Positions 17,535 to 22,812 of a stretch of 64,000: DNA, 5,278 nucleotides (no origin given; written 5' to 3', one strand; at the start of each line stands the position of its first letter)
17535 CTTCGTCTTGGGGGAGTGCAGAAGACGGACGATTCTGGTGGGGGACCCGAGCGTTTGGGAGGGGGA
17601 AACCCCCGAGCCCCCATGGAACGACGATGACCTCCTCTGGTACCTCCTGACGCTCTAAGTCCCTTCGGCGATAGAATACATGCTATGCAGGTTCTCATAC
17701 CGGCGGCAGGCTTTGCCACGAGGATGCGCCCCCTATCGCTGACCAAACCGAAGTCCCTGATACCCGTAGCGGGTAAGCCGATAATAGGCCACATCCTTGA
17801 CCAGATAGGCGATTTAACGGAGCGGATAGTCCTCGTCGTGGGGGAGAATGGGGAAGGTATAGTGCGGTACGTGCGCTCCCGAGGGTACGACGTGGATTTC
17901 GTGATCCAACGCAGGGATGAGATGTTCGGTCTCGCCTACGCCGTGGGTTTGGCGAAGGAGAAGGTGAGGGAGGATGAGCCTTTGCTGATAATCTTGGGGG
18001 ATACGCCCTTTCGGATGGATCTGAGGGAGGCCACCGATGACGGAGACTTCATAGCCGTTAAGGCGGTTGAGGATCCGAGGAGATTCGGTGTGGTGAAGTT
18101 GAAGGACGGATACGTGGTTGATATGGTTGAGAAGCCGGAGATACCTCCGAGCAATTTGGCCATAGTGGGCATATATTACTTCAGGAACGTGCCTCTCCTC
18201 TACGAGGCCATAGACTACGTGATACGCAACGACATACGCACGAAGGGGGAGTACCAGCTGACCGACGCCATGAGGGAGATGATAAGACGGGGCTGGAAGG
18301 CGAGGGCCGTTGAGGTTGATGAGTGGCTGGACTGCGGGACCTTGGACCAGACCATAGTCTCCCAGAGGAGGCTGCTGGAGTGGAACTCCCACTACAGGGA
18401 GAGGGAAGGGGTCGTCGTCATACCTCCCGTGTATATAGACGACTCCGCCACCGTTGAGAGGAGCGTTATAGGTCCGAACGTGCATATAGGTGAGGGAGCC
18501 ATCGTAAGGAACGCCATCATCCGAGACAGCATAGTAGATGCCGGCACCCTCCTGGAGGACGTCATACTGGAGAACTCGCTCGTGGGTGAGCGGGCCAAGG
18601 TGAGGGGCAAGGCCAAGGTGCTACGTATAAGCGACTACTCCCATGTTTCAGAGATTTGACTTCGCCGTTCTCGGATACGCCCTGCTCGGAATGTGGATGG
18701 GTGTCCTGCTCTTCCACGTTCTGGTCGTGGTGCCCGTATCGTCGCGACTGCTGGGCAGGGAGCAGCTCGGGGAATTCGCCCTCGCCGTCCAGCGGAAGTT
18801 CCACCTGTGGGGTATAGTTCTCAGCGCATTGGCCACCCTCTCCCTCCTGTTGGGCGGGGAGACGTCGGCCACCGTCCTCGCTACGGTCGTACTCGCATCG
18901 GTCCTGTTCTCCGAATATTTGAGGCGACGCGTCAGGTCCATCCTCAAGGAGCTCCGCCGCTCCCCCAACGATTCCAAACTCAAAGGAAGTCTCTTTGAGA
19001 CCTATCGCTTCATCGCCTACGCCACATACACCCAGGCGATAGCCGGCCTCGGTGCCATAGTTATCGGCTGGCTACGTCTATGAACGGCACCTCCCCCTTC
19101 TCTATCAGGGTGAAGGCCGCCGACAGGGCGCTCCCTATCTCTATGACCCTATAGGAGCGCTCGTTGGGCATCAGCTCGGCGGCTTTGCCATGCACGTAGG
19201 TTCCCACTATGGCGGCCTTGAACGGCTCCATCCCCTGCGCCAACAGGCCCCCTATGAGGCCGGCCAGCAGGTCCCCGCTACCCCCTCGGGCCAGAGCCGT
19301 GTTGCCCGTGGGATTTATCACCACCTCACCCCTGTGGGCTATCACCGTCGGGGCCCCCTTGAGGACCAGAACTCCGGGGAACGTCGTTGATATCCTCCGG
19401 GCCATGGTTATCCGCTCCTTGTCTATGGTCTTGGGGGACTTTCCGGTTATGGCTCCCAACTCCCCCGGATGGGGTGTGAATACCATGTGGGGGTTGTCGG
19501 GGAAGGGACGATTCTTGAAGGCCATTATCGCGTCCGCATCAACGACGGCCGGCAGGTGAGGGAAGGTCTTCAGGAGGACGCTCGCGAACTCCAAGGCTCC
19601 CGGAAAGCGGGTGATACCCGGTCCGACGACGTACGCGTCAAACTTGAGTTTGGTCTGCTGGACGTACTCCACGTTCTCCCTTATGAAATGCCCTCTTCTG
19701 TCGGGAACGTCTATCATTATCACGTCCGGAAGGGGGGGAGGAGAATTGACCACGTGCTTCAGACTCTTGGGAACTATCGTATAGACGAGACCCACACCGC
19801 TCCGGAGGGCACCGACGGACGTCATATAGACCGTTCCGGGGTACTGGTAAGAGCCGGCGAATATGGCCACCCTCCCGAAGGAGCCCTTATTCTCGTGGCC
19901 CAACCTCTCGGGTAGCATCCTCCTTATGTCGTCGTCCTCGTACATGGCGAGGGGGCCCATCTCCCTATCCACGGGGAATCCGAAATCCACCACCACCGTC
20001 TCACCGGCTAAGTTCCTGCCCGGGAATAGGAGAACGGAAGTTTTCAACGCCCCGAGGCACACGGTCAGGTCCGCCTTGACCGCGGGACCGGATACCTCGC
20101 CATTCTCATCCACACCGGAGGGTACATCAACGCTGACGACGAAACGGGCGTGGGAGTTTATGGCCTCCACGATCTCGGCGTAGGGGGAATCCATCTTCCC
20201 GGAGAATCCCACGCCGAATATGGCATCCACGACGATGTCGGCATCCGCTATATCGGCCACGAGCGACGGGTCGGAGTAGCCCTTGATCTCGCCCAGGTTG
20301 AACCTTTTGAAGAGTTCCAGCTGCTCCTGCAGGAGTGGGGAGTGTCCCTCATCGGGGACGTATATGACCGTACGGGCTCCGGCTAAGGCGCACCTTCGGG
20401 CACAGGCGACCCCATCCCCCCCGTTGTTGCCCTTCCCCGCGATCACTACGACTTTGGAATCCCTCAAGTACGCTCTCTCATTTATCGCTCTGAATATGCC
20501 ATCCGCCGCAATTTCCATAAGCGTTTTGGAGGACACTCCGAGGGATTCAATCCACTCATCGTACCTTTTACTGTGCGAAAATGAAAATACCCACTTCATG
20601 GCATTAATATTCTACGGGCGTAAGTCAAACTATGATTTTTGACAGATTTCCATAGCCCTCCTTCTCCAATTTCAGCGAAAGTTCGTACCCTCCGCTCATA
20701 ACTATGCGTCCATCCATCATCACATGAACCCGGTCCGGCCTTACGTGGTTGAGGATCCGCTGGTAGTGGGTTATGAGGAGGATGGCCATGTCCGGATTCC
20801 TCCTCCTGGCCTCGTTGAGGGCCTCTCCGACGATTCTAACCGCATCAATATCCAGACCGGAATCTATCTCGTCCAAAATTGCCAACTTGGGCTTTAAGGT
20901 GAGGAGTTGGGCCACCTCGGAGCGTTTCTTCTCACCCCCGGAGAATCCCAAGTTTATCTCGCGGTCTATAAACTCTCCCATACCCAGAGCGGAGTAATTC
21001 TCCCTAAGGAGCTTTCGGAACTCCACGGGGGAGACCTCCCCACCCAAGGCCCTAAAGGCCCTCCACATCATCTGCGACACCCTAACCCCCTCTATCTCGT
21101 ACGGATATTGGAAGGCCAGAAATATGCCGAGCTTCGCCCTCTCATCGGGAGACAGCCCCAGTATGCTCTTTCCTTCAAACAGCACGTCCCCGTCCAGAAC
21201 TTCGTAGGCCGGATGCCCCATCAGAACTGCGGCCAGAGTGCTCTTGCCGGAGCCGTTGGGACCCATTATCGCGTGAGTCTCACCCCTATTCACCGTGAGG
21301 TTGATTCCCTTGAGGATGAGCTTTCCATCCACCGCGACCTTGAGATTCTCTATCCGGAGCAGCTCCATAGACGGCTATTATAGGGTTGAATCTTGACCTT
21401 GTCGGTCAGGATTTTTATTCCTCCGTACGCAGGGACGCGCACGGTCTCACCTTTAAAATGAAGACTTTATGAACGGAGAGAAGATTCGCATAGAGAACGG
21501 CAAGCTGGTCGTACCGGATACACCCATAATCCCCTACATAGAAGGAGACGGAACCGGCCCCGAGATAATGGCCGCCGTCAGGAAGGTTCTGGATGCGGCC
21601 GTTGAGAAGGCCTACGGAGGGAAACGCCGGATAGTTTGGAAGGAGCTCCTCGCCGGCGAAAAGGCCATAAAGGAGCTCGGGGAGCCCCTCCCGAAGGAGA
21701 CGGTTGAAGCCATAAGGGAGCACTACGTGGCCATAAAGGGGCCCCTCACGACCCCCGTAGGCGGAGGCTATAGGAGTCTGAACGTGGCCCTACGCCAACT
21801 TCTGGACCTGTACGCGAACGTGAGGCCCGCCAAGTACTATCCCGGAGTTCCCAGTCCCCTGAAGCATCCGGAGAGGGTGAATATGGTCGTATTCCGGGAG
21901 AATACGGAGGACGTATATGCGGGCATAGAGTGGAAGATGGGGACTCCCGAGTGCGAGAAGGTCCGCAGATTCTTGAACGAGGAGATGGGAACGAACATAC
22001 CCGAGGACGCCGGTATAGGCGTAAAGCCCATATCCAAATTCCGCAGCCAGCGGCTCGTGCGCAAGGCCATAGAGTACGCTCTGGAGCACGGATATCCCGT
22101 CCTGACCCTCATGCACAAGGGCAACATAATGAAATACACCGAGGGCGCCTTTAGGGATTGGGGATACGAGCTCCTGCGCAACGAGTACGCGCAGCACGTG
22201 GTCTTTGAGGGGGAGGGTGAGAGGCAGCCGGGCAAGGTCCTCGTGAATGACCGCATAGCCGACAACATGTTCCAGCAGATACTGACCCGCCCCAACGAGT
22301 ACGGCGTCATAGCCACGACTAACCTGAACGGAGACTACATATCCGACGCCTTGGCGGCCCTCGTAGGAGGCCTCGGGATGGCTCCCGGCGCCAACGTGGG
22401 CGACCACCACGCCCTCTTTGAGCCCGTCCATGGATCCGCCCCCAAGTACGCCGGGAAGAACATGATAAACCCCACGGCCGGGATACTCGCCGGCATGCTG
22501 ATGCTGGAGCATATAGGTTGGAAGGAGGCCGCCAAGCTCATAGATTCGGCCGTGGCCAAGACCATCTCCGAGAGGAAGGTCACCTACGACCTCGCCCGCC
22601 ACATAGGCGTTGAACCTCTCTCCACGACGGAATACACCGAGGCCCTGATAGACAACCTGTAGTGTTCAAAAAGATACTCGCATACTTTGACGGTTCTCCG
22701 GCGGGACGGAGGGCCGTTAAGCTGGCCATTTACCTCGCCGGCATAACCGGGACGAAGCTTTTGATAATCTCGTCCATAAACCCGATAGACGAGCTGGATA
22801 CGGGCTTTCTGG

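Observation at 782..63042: TAnAAT box 6-11 nt upstream of the start codon at ~18 operon heads: pervasive leaderless mRNAs, some with GTG/TTG starts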

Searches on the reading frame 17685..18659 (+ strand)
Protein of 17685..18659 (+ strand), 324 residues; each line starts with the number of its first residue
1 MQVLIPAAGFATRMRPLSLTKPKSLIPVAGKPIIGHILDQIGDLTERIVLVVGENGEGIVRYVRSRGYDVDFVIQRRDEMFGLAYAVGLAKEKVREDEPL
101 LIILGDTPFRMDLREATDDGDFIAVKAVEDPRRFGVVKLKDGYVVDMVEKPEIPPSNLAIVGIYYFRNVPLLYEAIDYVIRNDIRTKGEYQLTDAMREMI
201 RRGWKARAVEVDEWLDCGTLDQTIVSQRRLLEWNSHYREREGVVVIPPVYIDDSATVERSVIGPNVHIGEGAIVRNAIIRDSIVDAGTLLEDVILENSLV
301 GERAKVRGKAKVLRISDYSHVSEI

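Call 7: search_protein_families(library=ncbifam, proteins=[window:17685-18659:+], max_evalue=0.00001)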
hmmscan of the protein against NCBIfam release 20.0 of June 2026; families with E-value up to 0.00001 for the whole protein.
window:17685-18659:+ (324 aa): 31 families (the best 25 are shown)
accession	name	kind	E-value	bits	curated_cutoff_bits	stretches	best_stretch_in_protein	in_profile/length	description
TIGR01208.1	rmlA_long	equivalog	2.7e-54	184.4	320.25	2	4-232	3-236/353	glucose-1-phosphate thymidylyltransferase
TIGR03992.1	Arch_glmU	subfamily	8.3e-46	156.6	292.1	1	1-306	1-310/393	bifunctional sugar-1-phosphate nucleotidylyltransferase/acetyltransferase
NF041313.1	UDPGP_AglF_Halo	equivalog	5.1e-35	121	400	1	1-218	1-222/234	UTP--glucose-1-phosphate uridylyltransferase AglF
NF041173.1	Sug_nt_acttase_Thmprot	equivalog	1.6e-31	109.7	600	1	1-305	1-309/405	bifunctional sugar-1-phosphate nucleotidylyltransferase/acetyltransferase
NF010933.0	PRK14353.1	equivalog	3e-25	88.8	505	1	3-312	8-324/453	bifunctional UDP-N-acetylglucosamine diphosphorylase/glucosamine-1-phosphate N-acetyltransferase GlmU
TIGR01173.1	glmU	equivalog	4e-25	88.6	366.85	1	1-307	1-307/452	bifunctional UDP-N-acetylglucosamine diphosphorylase/glucosamine-1-phosphate N-acetyltransferase GlmU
NF010939.0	PRK14359.1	equivalog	1.5e-24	86.4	592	1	2-312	4-313/430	bifunctional UDP-N-acetylglucosamine diphosphorylase/glucosamine-1-phosphate N-acetyltransferase GlmU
NF052502.1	man1P_GTase_Rv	exception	9.2e-22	77.4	440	1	7-308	7-315/352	mannose-1-phosphate guanylyltransferase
TIGR01099.1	galU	equivalog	1.3e-21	77.4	326.8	2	69-219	93-254/261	UTP--glucose-1-phosphate uridylyltransferase GalU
NF010932.0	PRK14352.1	equivalog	1.4e-20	73.5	611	1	3-306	9-333/488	bifunctional UDP-N-acetylglucosamine diphosphorylase/glucosamine-1-phosphate N-acetyltransferase GlmU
NF010934.1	PRK14354.1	equivalog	2e-20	72.7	450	1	4-308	3-324/447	bifunctional UDP-N-acetylglucosamine diphosphorylase/glucosamine-1-phosphate N-acetyltransferase GlmU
NF006986.0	PRK09451.1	equivalog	8.4e-19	67.7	725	1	1-215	6-221/456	bifunctional UDP-N-acetylglucosamine diphosphorylase/glucosamine-1-phosphate N-acetyltransferase GlmU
NF010937.0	PRK14357.1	equivalog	2.9e-18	66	658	1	1-268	1-270/448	bifunctional UDP-N-acetylglucosamine diphosphorylase/glucosamine-1-phosphate N-acetyltransferase GlmU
NF010935.0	PRK14355.1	equivalog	1e-16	60.7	718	1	4-310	7-327/459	bifunctional UDP-N-acetylglucosamine diphosphorylase/glucosamine-1-phosphate N-acetyltransferase GlmU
TIGR01207.1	rmlA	equivalog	2.3e-16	59.7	360.65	1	4-223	3-229/286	glucose-1-phosphate thymidylyltransferase RfbA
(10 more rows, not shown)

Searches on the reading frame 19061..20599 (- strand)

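Call 7: search_protein_families(library=ncbifam, proteins=[window:19061-20599:-], max_evalue=0.00001)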
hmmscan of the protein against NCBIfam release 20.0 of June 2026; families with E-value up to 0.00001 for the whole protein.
window:19061-20599:- (512 aa): 3 families
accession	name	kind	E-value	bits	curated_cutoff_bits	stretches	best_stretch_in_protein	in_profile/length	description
NF007856.0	PRK10565.1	equivalog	8.8e-67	225.9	703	1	17-484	31-483/510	bifunctional ADP-dependent NAD(P)H-hydrate dehydratase/NAD(P)H-hydrate epimerase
TIGR00196.1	yjeF_cterm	hypoth_equivalog_domain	2.1e-55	188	129.85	1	226-483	9-260/277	NAD(P)H-hydrate dehydratase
TIGR00197.1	yjeF_nterm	hypoth_equivalog_domain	1.6e-47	161.9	88.6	1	9-209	8-205/206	NAD(P)H-hydrate epimerase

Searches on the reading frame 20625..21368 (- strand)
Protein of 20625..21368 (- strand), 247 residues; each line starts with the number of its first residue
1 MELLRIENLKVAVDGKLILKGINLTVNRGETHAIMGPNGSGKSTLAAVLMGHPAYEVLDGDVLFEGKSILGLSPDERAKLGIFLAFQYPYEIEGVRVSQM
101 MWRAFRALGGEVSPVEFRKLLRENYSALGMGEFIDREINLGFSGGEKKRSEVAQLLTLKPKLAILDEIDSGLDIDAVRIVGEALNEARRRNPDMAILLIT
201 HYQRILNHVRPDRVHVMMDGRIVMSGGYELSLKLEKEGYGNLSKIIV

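Call 7: search_protein_families(library=ncbifam, proteins=[window:20625-21368:-], max_evalue=0.00001)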
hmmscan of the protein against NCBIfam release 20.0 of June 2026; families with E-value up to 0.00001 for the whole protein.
window:20625-21368:- (247 aa): 175 families (the best 25 are shown)
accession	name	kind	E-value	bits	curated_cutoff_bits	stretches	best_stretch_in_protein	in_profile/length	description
TIGR01978.1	sufC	equivalog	4e-91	304.8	212.8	1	4-241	1-242/243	Fe-S cluster assembly ATPase SufC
NF007134.0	PRK09580.1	equivalog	5.1e-77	258.7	400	1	3-243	1-245/248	Fe-S cluster assembly ATPase SufC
TIGR04520.1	ECF_ATPase_1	equivalog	1e-25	90.7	315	1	15-227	14-219/269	energy-coupling factor transporter ATPase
TIGR03410.1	urea_trans_UrtE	equivalog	2.7e-23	82.6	285.8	1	4-227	1-215/230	urea ABC transporter ATP-binding subunit UrtE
TIGR03873.1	F420-0_ABC_ATP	hypoth_equivalog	3.2e-23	82.3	372.4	1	4-229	2-222/256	putative F420-0 ABC transporter ATP-binding protein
TIGR04521.1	ECF_ATPase_2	equivalog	3.7e-23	82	330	1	18-228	20-229/279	energy-coupling factor transporter ATPase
TIGR03411.1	urea_trans_UrtD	equivalog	4.8e-23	82.1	304.1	1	3-227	2-225/242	urea ABC transporter ATP-binding protein UrtD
TIGR03864.1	PQQ_ABC_ATP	hypoth_equivalog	2.5e-22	79.5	302.25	1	4-227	2-215/236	ABC transporter, ATP-binding subunit, PQQ-dependent alcohol dehydrogenase system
TIGR02769.1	nickel_nikE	equivalog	3e-22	79.4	332.55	1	9-224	17-231/265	nickel import ATP-binding protein NikE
NF010068.0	PRK13548.1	equivalog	1.3e-21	76.9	261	1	3-229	5-228/261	heme ABC transporter ATP-binding protein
NF007739.0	PRK10419.1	subfamily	1.6e-21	77.1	354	1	12-225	21-233/268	nickel ABC transporter ATP-binding protein NikE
NF043075.1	MMSYN1_0197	equivalog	2.1e-21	76.3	550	1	3-226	2-215/341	spermidine/putrescine ABC transporter ATP-binding protein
NF007601.2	PRK10247.1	equivalog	2.2e-21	76.3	292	1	3-208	1-197/204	iron efflux ABC transporter ATP-binding subunit FetA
TIGR01166.1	cbiO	subfamily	4.1e-21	75.3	211.8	1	16-201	5-185/190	cobalt ABC transporter, ATP-binding protein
NF010157.0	PRK13636.1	equivalog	4.6e-21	75.2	463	1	4-228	6-226/285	cobalt transporter ATP-binding subunit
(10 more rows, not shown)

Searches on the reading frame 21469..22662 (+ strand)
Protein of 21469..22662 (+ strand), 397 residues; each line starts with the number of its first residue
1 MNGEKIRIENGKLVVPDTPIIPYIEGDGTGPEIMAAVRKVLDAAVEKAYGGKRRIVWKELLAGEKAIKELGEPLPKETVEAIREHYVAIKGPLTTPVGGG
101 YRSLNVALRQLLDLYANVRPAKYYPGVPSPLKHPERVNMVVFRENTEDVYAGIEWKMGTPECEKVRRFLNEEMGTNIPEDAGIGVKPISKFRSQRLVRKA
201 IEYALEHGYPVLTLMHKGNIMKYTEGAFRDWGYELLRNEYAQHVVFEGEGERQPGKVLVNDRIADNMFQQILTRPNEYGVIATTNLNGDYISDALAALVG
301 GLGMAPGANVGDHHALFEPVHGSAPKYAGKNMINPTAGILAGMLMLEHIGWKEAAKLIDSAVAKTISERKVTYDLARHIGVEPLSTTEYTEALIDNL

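Call 7: search_protein_families(library=ncbifam, proteins=[window:21469-22662:+], max_evalue=0.00001)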
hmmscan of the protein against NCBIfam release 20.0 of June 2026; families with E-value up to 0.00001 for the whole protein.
window:21469-22662:+ (397 aa): 18 families
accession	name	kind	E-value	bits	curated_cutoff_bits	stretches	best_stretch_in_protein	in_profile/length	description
TIGR00183.1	prok_nadp_idh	equivalog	3.6e-186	619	567.3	1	2-397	10-416/417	isocitrate dehydrogenase (NADP(+))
NF005425.0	PRK07006.1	equivalog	3.1e-172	573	490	1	2-397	10-416/416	NADP-dependent isocitrate dehydrogenase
NF005036.0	PRK06451.1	equivalog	2.8e-169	563.3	484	1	2-396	7-407/412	NADP-dependent isocitrate dehydrogenase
NF005610.0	PRK07362.1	equivalog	4.6e-157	523.5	585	2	2-249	12-271/474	NADP-dependent isocitrate dehydrogenase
NF006673.0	PRK09222.1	equivalog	3.6e-85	286.7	509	2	183-397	141-341/482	NADP-dependent isocitrate dehydrogenase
TIGR02088.1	LEU3_arch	subfamily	4.8e-77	259.3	409.8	1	23-376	3-311/324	isopropylmalate/isohomocitrate dehydrogenases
NF006529.0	PRK08997.1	equivalog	1.4e-75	254.3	510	1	21-397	6-335/335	isocitrate dehydrogenase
TIGR02924.1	ICDH_alpha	equivalog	2.6e-68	231.2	561.35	1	24-397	6-337/473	isocitrate dehydrogenase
NF040626.1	AksF2_Meth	equivalog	1.6e-64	218.3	540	1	22-376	5-314/333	homoisocitrate dehydrogenase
TIGR00175.1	mito_nad_idh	equivalog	5.1e-64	216.5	432.4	2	185-397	140-334/334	isocitrate dehydrogenase (NAD(+))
NF040619.1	AksF_Meth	equivalog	4.2e-61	206.9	500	1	21-378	4-333/343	homoisocitrate dehydrogenase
NF002898.0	PRK03437.1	equivalog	3e-57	194.5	393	1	23-376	9-329/347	3-isopropylmalate dehydrogenase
TIGR00169.1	leuB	equivalog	8.2e-45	153.3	353.2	1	24-380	5-337/349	3-isopropylmalate dehydrogenase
TIGR02089.1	TTC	equivalog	1.2e-44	152.6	470.4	1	21-395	6-350/352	tartrate dehydrogenase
NF006048.0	PRK08194.1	equivalog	8.6e-40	136.9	501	2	260-395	214-347/352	tartrate dehydrogenase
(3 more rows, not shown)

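Call 8: find_encoding_contigs(protein=window:21469-22662:+, flank=2000, max_places=4)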
Protein window:21469-22662:+ (397 aa): no gene with exactly this product is on record in the collection.
